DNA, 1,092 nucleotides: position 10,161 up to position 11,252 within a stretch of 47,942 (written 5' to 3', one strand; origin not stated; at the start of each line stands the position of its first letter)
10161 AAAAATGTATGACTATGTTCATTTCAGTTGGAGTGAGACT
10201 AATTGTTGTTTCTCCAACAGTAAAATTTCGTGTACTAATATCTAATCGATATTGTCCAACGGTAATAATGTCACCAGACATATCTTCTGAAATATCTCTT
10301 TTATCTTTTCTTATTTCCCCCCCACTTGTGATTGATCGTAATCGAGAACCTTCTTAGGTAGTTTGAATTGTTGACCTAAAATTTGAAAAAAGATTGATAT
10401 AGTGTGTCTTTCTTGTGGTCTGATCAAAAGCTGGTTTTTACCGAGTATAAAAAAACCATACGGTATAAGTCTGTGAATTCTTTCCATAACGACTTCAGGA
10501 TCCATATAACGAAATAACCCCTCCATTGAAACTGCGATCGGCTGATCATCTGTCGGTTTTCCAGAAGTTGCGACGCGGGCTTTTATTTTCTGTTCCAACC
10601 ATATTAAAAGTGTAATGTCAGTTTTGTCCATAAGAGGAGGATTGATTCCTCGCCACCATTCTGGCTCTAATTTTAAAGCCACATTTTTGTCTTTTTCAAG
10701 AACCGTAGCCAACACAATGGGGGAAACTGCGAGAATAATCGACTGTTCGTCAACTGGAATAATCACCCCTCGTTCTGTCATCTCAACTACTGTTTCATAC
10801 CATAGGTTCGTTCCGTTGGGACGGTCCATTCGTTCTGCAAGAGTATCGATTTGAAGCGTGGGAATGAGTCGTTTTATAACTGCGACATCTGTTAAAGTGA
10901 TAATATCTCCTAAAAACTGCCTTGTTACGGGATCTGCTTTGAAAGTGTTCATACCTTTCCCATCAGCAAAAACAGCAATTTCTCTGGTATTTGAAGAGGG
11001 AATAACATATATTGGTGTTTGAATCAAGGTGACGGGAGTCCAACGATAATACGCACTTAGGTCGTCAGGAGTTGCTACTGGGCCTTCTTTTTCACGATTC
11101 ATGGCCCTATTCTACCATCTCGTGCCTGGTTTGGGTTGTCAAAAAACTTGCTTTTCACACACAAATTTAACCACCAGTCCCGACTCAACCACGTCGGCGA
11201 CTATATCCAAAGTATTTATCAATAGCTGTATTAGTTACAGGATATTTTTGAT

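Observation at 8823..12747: tRNA-Cys-flanked, G+C-shifted island of orphan genes: best candidate for an undescribed accessory system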

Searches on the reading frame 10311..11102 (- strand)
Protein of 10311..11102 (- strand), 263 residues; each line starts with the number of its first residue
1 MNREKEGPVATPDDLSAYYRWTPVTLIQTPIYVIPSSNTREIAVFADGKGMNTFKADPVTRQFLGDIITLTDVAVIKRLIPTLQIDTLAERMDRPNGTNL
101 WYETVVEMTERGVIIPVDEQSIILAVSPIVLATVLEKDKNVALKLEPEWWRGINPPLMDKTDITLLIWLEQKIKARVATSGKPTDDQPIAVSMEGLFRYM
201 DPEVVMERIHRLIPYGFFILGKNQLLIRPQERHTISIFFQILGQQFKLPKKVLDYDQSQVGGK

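Call 4: search_protein_families(library=pfam, proteins=[window:10311-11102:-], max_evalue=1)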
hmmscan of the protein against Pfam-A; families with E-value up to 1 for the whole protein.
window:10311-11102:- (263 aa): 0 families

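Call 5: search_protein_families(library=padloc, proteins=[window:10311-11102:-], max_evalue=1)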
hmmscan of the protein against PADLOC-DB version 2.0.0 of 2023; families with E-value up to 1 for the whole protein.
window:10311-11102:- (263 aa): 0 families

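Call 6: search_protein_families(library=ncbifam, proteins=[window:10311-11102:-], max_evalue=1)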
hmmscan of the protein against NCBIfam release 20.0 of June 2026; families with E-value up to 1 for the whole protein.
window:10311-11102:- (263 aa): 0 families

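Call 12: find_homologous_proteins(query=window:10311-11102:-)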
Query window:10311-11102:- (263 aa): 1 proteins with E <= 0.001 among 520 candidates.
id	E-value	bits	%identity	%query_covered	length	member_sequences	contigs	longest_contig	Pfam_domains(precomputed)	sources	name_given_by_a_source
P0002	4.0e-171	585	100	100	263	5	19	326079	-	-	-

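Call 14: find_encoding_contigs(protein=P0002, flank=10000, max_places=10)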
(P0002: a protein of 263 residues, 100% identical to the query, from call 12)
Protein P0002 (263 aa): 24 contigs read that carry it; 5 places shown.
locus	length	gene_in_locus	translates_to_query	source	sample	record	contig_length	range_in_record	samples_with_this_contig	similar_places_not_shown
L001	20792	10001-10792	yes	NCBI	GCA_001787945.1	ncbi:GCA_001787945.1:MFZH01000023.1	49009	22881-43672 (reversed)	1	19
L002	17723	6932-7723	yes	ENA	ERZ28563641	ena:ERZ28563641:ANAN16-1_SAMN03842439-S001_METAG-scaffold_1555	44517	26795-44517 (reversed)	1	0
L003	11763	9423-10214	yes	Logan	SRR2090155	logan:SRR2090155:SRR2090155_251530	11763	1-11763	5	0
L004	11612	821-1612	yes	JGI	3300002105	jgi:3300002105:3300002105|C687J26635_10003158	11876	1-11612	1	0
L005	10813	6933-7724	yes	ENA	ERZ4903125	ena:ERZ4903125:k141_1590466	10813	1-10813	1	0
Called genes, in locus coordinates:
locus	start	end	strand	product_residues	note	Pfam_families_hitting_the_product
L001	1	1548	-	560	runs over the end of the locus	PF10131:PTPS_related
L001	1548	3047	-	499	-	PF13231:PMT_2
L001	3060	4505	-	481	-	-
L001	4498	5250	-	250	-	PF00535:Glycos_transf_2, PF10111:Glyco_tranf_2_2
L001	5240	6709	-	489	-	PF13231:PMT_2 (weak)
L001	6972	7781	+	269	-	-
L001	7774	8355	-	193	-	-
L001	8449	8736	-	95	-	PF13560:HTH_31 (weak), PF12844:HTH_19, PF13443:HTH_26 (weak), PF01381:HTH_3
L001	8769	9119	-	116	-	PF05973:Gp49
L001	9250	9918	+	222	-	-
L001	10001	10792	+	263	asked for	-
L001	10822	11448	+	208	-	PF00486:Trans_reg_C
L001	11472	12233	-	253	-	-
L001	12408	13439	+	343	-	PF25967:RND-MFP_C (weak), PF25989:YknX_C (weak)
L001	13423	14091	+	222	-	PF02463:SMC_N (faint), PF00005:ABC_tran, PF13304:AAA_21 (faint)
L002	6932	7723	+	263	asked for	-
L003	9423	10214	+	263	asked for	-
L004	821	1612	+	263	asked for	-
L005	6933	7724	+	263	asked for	-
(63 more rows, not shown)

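Call 22: search_protein_families(library=phrogs, proteins=[window:10311-11102:-], max_evalue=1)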
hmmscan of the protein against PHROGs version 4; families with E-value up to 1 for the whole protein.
window:10311-11102:- (263 aa): 0 families

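Call 23: search_solved_structures(query=window:10311-11102:-, max_evalue=10)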
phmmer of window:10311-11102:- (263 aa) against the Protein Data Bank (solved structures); distinct sequences matched with E-value up to 10: 0.

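Call 37: predict_structure(protein=window:10311-11102:-)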
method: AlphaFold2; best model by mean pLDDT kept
length: 263 residues; sequences in the alignment: 1
mean_pLDDT: 40.7   pTM: 0.32
mean pLDDT of the five models: 40.7, 37.8, 37.7, 33.3, 27.2
residues with pLDDT >= 90: 0; 70-90: 4; 50-70: 69; < 50: 190
segments of 3 or more residues with pLDDT < 50: 1-158, 240-263
pLDDT, mean of each block of 10 residues (from residue 1): 35 28 24 34 32 35 36 35 32 29 27 32 34 34 28 37 61 64 56 67 62 53 59 51 41 38 27
secondary structure, 60 per line:
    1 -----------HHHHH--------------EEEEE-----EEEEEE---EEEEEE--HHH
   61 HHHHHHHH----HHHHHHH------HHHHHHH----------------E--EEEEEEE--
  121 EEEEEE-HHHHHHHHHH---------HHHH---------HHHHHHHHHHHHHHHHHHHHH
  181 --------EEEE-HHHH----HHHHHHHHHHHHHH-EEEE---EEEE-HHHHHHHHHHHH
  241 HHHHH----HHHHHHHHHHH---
elements in order: H12-16 E31-35 E41-46 E50-55 H58-68 H73-79 H86-92 E112-118 E121-126 H128-137 H147-150 H160-180 E189-192 H194-197 H202-215 E217-220 E224-227 H229-245 H250-260
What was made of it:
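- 10311..11102 (-): ORF C, 263 aa. It is the N-terminal module of the C|D protein, with an unknown fold and a probable winged helix at about residues 160-240. The AF2 model is poor (pLDDT 40.7) with an H-E-H-H-E-E pattern (call 37).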

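Call 55: find_related_loci(query=window:10311-11102:-, collection=viral_contigs, flank=8000)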
Query window:10311-11102:- (263 aa) in viral_contigs; peptide patterns used: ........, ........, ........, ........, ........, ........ (x = any residue, [..] = any of these).
4 stretches matched a pattern, but none encodes a relative of the query by tblastn (E <= 1e-3).

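Call 61: search_protein_representatives(protein=window:10311-11102:-)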
Query: 263 residues. Proteins with E-value up to 0.001 (for the whole library): 2; up to 1e-10: 1; up to 1e-30: 1. The best 2 are listed.
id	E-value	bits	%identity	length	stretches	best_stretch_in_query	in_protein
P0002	1.3e-171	585.2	100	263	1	1-263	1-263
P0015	5.7e-06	42.3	27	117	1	4-114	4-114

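Call 63: find_encoding_contigs(protein=P0015, flank=10000)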
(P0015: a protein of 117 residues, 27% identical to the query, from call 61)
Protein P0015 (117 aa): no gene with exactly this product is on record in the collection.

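Call 67: find_encoding_contigs(protein=P0016, flank=10000)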
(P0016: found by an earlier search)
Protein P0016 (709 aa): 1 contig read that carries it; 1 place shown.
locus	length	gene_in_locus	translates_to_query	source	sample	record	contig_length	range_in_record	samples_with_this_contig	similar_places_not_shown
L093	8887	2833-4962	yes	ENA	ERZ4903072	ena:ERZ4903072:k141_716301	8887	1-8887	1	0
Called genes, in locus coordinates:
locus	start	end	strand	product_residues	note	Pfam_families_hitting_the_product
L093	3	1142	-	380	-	?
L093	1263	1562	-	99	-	PF00166:Cpn10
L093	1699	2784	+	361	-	PF00004:AAA, PF07728:AAA_5 (weak), PF22667:Lon_lid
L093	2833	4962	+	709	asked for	PF00486:Trans_reg_C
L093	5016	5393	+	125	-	-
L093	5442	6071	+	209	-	-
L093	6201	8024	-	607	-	PF13522:GATase_6, PF13537:GATase_7, PF01380:SIS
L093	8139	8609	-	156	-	PF00583:Acetyltransf_1, PF13673:Acetyltransf_10, PF13508:Acetyltransf_7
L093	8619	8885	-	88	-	?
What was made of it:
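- The C|D homologue lies beside groES, a Lon-like ATPase and glmS (call 67).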

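Call 71: search_protein_families(library=pfam, proteins=[P0016, L093:5016-5393:+, L093:5442-6071:+, L093:1699-2784:+], max_evalue=0.1)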
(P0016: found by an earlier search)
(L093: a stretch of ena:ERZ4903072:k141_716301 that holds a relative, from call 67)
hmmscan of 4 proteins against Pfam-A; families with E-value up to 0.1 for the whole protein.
P0016 (709 aa): 2 families
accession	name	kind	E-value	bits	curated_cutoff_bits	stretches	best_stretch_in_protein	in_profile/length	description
PF00486.34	Trans_reg_C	-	1.1e-38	131.6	26.2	4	529-602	4-77/77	Transcriptional regulatory protein, C terminal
PF06969.22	HemN_C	-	0.019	15.4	24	1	192-233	21-63/67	HemN C-terminal domain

L093:5016-5393:+ (125 aa): 0 families

L093:5442-6071:+ (209 aa): 0 families

L093:1699-2784:+ (361 aa): 16 families
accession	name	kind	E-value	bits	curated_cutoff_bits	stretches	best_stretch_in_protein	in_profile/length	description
PF00004.35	AAA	-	7.4e-19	68.9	21.2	1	132-270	1-127/131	ATPase family associated with various cellular activities (AAA)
PF22667.2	Lon_lid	-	3.5e-08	33.4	27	1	293-344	1-52/57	Lon protease AAA+ ATPase lid domain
PF07728.20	AAA_5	-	1.2e-07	32.3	22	1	132-261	2-134/139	AAA domain (dynein-related subfamily)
PF07724.20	AAA_2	-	3.7e-05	24.3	27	1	133-255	7-126/166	AAA domain (Cdc48 subfamily)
PF13401.12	AAA_22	-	0.0001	23.1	27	1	129-226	5-110/130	AAA domain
PF07726.17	AAA_3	-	0.0004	20.7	27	1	133-263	3-121/131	ATPase family associated with various cellular activities (AAA)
PF13173.12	AAA_14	-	0.00066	20.1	27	1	130-271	3-120/129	AAA domain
PF13191.12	AAA_16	-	0.0021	19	32.6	1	126-158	20-56/167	AAA ATPase domain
PF13671.12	AAA_33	-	0.0027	18.5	27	1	132-158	2-28/143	AAA domain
PF24883.2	NPHP3_N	-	0.0091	16.6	24.8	1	116-154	6-47/164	Nephrocystin 3, N-terminal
PF05729.18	NACHT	-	0.03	14.6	26.7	0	133-155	4-26/167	NACHT domain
PF13604.12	AAA_30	-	0.03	14.5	27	1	129-155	18-44/191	AAA domain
PF00448.28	SRP54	-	0.034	14.2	22.7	1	131-155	3-27/196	SRP54-type protein, GTPase domain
PF13238.12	AAA_18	-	0.069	14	29.4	0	134-157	3-28/128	AAA domain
PF02367.23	TsaE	-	0.07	13.5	26.6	0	121-155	13-47/128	Threonylcarbamoyl adenosine biosynthesis protein TsaE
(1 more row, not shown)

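Call 82: find_encoding_contigs(protein=P0018, flank=10000, max_places=3)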
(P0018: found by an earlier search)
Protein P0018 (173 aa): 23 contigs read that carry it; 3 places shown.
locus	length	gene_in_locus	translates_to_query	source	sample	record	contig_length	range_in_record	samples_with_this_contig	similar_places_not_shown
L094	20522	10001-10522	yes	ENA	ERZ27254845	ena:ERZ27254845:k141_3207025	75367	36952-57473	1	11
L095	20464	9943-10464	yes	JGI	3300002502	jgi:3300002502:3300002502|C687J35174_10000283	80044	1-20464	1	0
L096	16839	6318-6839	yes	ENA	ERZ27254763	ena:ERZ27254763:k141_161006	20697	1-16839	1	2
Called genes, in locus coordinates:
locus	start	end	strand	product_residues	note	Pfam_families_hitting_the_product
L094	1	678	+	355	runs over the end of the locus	PF00534:Glycos_transf_1, PF13692:Glyco_trans_1_4, PF13524:Glyco_trans_1_2 (weak)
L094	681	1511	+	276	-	PF00535:Glycos_transf_2, PF10111:Glyco_tranf_2_2, PF13641:Glyco_tranf_2_3, PF13632:Glyco_trans_2_3 (weak)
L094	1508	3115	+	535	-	PF13231:PMT_2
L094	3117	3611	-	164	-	PF00293:NUDIX, PF22327:Nudt16-like (faint)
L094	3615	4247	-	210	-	PF02517:Rce1-like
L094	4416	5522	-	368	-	PF00535:Glycos_transf_2, PF04138:GtrA_DPMS_TM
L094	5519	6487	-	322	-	PF01073:3Beta_HSD, PF01370:Epimerase, PF02719:Polysacc_synt_2 (faint), PF04321:RmlD_sub_bind, PF16363:GDP_Man_Dehyd, PF07993:NAD_binding_4 (weak)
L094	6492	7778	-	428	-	PF03721:UDPG_MGDP_dh_N, PF00984:UDPG_MGDP_dh, PF03720:UDPG_MGDP_dh_C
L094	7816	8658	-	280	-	PF01370:Epimerase, PF04321:RmlD_sub_bind, PF01073:3Beta_HSD, PF02719:Polysacc_synt_2, PF16363:GDP_Man_Dehyd, PF07993:NAD_binding_4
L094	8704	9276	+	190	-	PF06042:NTP_transf_6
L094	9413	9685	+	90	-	-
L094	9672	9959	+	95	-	-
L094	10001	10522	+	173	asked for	-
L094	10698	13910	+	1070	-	PF04563:RNA_pol_Rpb2_1, PF04561:RNA_pol_Rpb2_2, PF04565:RNA_pol_Rpb2_3, PF10385:RNA_pol_Rpb2_45, PF00562:RNA_pol_Rpb2_6, PF04560:RNA_pol_Rpb2_7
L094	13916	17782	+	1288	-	PF04997:RNA_pol_Rpb1_1, PF00623:RNA_pol_Rpb1_2, PF04983:RNA_pol_Rpb1_3, PF05000:RNA_pol_Rpb1_4 (faint), PF04998:RNA_pol_Rpb1_5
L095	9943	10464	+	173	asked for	-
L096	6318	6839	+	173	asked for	-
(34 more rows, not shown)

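Call 85: search_solved_structures(query=A3, max_evalue=10)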
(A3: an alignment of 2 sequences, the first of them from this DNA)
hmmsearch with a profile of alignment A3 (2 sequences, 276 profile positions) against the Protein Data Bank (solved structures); distinct sequences matched with E-value up to 10: 2.
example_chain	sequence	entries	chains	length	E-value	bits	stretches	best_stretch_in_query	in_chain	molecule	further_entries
7u0w_A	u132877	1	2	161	0.075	15.5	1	135-176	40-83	Probable host range protein 2-1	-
6s5i_A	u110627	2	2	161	0.1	15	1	135-173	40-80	M62R | Probable host range protein 2-1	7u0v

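Call 86: find_related_loci(query=A3, collection=viral_contigs, flank=8000)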
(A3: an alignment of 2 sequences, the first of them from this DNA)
Query A3 (263 aa) in viral_contigs; peptide patterns used: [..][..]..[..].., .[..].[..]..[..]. (x = any residue, [..] = any of these).
46 stretches matched a pattern, but none encodes a relative of the query by tblastn (E <= 1e-3).

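Call 92: fold_search(model_id=the predicted structure, library=pdb)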
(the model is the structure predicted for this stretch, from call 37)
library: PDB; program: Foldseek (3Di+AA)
matches with E <= 10: 385; with E <= 0.001: 0
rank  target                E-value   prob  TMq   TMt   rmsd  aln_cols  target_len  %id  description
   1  3e6d_B                8.8e-02  0.47  0.20  0.25  18.7       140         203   13  Crystal Structure of CprK C200S (released 2008-09-30)
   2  3h3z_A                1.2e-01  0.57  0.20  0.23  15.2       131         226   11  Crystal structure of a putative cyclic nucleotide binding protein (spoa0323) from ruegeria pomeroyi dss-3 at 2.35 A re (released 2009-05-05)
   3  3h3z_B                2.7e-01  0.41  0.20  0.23  15.1       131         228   12  Crystal structure of a putative cyclic nucleotide binding protein (spoa0323) from ruegeria pomeroyi dss-3 at 2.35 A re (released 2009-05-05)
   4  9bz0_f                3.8e-01  0.11  0.15  0.17  14.9       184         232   11  Structure of an STK19-containing TC-NER complex (released 2024-12-25)
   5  3s2w_B                4.0e-01  0.13  0.14  0.23  12.6       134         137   14  The crystal structure of a MarR transcriptional regulator from Methanosarcina mazei Go1 (released 2011-06-22)
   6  9qmd                  4.3e-01  0.47  0.24  0.29  16.3       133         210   11  Crystal Structure of Dimeric Apo-L28H-FNR of A. Fischeri (released 2026-04-08)
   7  3lfk_A                4.3e-01  0.33  0.19  0.35   8.6       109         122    9  A reported archaeal mechanosensitive channel is a structural homolog of MarR-like transcriptional regulators (released 2010-04-14)
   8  4n9i_A                4.5e-01  0.21  0.19  0.24  13.2       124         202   11  Crystal Structure of Transcription regulation protein CRP complexed with cGMP (released 2014-07-09)
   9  3hif_A                5.1e-01  0.21  0.19  0.24  13.2       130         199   11  The crystal structure of apo wild type CAP at 3.6 A resolution. (released 2009-09-08)
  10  8c0d_B                5.4e-01  0.33  0.18  0.40  15.5       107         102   14  UFL1/DDRGK1 bound to UFC1 (released 2023-12-27)
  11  9qmc                  5.4e-01  0.30  0.23  0.25  16.4       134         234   10  Crystal structure of holo-S24F-FNR of A. fischeri (released 2026-04-08)
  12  3fx3_B                5.4e-01  0.20  0.19  0.21  15.5       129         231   14  Structure of a putative cAMP-binding regulatory protein from Silicibacter pomeroyi DSS-3 (released 2009-03-24)
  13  3dv8                  5.7e-01  0.21  0.20  0.23  15.3       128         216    6  Crystal structure of a putative transcriptional regulator of the crp/fnr family (eubrec_1222) from eubacterium rectale a (released 2008-08-05)
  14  3e6b_A                6.1e-01  0.20  0.20  0.25  18.9       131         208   14  OCPA complexed CprK (C200S) (released 2008-09-30)
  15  4i98_B                6.1e-01  0.07  0.16  0.22  15.9       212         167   10  Crystal structure of the complex between ScpA(residues 1-160)-ScpB(residues 1-183) (released 2013-01-30)
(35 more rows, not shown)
